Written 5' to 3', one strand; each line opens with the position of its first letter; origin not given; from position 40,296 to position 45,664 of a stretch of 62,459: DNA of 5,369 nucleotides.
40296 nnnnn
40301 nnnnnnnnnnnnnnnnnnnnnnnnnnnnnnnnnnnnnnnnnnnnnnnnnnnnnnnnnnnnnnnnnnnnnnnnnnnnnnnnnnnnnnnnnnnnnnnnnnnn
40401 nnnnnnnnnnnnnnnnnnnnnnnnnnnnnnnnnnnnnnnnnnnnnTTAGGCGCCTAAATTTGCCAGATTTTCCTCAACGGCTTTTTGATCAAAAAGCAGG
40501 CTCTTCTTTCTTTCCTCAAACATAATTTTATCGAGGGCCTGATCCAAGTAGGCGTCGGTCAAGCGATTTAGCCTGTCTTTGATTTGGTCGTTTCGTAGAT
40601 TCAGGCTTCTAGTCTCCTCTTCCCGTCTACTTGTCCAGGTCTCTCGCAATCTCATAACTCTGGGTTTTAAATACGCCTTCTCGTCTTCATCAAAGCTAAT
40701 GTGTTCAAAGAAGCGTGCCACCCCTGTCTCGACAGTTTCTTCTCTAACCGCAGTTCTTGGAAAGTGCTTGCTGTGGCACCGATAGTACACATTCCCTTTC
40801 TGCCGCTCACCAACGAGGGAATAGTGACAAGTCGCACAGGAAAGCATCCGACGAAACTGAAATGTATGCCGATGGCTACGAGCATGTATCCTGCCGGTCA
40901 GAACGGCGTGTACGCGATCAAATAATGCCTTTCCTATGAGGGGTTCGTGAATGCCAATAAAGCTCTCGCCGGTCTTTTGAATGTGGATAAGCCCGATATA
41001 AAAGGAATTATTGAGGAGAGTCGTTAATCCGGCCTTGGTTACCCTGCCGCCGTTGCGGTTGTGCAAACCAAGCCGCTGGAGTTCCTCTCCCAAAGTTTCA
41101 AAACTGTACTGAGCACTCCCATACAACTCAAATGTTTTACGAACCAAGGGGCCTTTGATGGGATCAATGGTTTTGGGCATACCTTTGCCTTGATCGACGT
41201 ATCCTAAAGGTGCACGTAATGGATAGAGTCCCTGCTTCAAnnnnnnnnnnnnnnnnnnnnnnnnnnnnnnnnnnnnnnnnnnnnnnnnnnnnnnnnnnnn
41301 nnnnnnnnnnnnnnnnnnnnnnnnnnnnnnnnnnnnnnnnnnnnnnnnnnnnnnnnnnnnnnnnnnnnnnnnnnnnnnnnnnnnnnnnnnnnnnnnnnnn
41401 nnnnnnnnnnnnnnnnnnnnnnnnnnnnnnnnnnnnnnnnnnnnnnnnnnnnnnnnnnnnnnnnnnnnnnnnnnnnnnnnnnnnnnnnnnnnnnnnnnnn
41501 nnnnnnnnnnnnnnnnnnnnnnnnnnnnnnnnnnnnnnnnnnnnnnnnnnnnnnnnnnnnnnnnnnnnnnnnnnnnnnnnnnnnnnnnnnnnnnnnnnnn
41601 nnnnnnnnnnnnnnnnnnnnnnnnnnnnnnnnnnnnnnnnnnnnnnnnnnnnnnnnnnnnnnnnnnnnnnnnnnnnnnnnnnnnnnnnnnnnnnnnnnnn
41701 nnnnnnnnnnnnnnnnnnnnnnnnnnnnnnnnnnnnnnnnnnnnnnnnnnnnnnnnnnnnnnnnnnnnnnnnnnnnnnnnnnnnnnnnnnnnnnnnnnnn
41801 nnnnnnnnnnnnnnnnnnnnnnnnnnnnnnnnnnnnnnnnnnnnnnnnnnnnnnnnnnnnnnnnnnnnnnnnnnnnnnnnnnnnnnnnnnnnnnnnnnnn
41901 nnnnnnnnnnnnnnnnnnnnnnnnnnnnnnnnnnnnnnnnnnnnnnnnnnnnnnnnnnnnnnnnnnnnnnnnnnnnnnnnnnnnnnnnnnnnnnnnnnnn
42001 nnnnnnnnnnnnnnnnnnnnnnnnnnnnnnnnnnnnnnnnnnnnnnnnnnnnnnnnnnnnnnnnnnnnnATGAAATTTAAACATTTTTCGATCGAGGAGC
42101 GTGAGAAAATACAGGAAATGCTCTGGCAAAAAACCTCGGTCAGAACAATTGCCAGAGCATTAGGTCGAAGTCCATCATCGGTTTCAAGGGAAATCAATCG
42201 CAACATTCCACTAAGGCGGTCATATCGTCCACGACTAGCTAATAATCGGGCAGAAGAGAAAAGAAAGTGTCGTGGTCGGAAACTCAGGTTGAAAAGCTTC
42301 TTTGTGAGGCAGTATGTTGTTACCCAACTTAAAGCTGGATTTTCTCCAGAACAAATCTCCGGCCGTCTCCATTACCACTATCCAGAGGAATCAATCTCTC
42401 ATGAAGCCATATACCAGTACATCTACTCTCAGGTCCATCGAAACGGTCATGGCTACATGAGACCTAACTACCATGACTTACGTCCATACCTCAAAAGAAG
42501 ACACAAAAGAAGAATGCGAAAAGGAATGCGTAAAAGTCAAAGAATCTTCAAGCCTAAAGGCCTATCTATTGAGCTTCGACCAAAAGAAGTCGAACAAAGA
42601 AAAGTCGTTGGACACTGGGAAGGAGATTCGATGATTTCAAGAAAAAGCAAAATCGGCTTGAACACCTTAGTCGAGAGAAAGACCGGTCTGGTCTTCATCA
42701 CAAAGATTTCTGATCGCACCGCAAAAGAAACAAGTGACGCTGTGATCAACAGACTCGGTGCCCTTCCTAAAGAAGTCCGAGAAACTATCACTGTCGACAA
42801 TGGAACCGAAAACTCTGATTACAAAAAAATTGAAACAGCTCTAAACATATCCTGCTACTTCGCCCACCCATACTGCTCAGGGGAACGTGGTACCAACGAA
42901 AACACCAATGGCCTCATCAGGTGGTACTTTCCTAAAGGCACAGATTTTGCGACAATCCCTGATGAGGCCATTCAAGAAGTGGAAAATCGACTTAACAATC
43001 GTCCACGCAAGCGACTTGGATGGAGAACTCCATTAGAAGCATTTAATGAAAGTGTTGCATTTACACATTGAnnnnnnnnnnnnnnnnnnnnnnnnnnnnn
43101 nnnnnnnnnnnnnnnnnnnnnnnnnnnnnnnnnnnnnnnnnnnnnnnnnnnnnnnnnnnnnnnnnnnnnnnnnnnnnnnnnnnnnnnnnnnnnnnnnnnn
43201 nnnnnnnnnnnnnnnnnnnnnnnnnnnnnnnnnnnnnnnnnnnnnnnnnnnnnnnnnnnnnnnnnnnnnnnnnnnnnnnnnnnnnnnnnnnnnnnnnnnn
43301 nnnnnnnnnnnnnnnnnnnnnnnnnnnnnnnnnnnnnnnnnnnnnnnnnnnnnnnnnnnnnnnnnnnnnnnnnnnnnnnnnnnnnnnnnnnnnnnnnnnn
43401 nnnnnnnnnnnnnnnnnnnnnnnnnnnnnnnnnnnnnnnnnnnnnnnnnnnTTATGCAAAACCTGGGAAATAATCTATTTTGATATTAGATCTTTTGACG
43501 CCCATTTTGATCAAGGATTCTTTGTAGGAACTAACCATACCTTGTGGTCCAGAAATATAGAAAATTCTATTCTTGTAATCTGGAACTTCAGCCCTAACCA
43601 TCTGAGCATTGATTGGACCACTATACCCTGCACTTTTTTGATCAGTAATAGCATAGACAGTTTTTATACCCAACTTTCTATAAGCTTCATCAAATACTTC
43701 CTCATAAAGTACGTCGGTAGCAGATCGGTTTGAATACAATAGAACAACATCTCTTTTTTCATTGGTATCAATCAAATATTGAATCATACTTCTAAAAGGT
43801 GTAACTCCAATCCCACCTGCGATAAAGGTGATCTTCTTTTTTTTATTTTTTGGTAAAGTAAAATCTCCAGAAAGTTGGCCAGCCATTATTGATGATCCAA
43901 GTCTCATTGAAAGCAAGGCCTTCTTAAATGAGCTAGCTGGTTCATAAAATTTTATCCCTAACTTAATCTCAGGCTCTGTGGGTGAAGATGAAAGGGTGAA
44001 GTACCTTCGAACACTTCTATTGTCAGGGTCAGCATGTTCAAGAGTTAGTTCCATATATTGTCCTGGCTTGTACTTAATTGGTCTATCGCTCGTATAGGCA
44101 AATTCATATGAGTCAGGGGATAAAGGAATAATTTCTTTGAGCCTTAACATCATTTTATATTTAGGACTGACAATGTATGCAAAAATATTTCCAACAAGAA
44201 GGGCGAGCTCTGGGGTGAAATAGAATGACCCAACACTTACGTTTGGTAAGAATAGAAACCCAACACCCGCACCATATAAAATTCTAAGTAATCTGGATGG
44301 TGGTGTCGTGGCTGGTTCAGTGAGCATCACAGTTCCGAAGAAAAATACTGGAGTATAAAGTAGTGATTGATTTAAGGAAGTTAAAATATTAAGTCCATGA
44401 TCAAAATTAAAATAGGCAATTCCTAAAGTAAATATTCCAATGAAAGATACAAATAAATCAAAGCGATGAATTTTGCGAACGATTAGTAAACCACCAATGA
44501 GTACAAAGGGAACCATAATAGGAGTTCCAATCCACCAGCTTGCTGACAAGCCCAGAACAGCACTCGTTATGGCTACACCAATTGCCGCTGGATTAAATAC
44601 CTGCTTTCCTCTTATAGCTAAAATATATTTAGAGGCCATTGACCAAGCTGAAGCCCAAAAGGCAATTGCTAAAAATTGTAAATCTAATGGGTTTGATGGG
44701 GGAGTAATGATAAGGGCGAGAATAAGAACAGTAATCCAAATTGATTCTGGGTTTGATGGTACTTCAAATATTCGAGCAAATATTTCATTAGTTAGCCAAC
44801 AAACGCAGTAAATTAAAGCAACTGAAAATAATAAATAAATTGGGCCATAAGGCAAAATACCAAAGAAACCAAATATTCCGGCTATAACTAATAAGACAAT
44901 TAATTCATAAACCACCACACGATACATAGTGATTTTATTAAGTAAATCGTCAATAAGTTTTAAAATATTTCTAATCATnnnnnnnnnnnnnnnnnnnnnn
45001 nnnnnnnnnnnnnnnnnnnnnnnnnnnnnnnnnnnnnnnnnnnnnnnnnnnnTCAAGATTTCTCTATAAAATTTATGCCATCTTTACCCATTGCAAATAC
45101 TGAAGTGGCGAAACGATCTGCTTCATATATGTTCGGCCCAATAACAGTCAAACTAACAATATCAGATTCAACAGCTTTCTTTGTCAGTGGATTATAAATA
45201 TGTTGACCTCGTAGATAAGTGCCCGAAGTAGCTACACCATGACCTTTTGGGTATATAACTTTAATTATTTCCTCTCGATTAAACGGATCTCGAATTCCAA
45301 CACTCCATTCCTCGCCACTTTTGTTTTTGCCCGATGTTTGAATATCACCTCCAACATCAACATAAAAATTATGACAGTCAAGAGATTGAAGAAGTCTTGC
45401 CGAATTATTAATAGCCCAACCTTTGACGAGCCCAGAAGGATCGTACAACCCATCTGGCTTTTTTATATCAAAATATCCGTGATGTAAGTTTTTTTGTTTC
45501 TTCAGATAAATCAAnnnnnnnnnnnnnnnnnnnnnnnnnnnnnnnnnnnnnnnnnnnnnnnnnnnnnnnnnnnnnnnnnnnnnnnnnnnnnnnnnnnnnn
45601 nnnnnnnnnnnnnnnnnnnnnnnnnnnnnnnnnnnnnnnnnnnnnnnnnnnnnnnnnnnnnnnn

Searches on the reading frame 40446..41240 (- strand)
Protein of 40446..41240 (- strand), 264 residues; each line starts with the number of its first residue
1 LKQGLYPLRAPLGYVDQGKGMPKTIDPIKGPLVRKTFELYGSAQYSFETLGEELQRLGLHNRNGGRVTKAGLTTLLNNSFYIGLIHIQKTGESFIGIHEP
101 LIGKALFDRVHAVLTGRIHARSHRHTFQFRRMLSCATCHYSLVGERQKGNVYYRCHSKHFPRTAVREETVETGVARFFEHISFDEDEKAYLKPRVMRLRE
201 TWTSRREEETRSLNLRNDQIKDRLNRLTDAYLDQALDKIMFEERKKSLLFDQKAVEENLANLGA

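Call 40: search_protein_families(library=pfam, proteins=[window:40446-41240:-])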
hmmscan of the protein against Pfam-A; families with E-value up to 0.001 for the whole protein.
window:40446-41240:- (264 aa): 2 families
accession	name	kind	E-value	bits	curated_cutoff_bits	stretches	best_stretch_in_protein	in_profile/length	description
PF07508.19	Recombinase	-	3e-11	43.9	21.1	1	28-117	2-102/102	Recombinase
PF13408.12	Zn_ribbon_recom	-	0.00039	21.2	25.3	1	129-172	2-51/58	Recombinase zinc beta ribbon domain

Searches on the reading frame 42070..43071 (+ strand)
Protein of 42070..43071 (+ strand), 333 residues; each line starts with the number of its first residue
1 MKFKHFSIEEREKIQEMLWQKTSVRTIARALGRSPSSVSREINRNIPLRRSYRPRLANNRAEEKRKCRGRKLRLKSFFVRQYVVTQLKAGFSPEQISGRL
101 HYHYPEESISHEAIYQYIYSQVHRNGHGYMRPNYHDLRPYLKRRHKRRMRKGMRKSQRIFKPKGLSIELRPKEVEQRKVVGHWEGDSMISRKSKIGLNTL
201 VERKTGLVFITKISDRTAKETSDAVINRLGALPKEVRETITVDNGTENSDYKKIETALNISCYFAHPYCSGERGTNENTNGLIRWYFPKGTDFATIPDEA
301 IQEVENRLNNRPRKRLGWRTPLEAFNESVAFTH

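Call 40: search_protein_families(library=pfam, proteins=[window:42070-43071:+])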
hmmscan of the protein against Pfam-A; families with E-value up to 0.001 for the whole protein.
window:42070-43071:+ (333 aa): 3 families
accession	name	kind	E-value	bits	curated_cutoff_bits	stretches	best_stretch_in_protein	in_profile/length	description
PF13936.12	HTH_38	-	5.4e-16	58.5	27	1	2-45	1-44/44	Helix-turn-helix domain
PF13384.12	HTH_23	-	2.7e-07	30.7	24.6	1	8-44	4-40/50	Homeodomain-like domain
PF00665.32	rve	-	2.1e-06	28.3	32.6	1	179-268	4-100/102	Integrase core domain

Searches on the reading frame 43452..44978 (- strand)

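Call 40: search_protein_families(library=pfam, proteins=[window:43452-44978:-])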
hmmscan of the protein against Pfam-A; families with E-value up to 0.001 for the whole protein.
window:43452-44978:- (508 aa): 2 families
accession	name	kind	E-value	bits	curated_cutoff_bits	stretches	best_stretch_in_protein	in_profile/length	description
PF00175.26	NAD_binding_1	-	8.1e-15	55.9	22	1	385-485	1-107/109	Oxidoreductase NAD-binding domain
PF03116.20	NQR2_RnfD_RnfE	-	1.6e-07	31.5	27.7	1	150-269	170-285/296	NQR2, RnfD, RnfE family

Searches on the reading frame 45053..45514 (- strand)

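Call 40: search_protein_families(library=pfam, proteins=[window:45053-45514:-])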
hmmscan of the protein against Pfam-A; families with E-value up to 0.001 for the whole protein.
window:45053-45514:- (153 aa): 1 family
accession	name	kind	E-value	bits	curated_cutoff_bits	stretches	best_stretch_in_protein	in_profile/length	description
PF02424.20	ApbE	-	5.4e-29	102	25.6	1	17-152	118-257/266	ApbE family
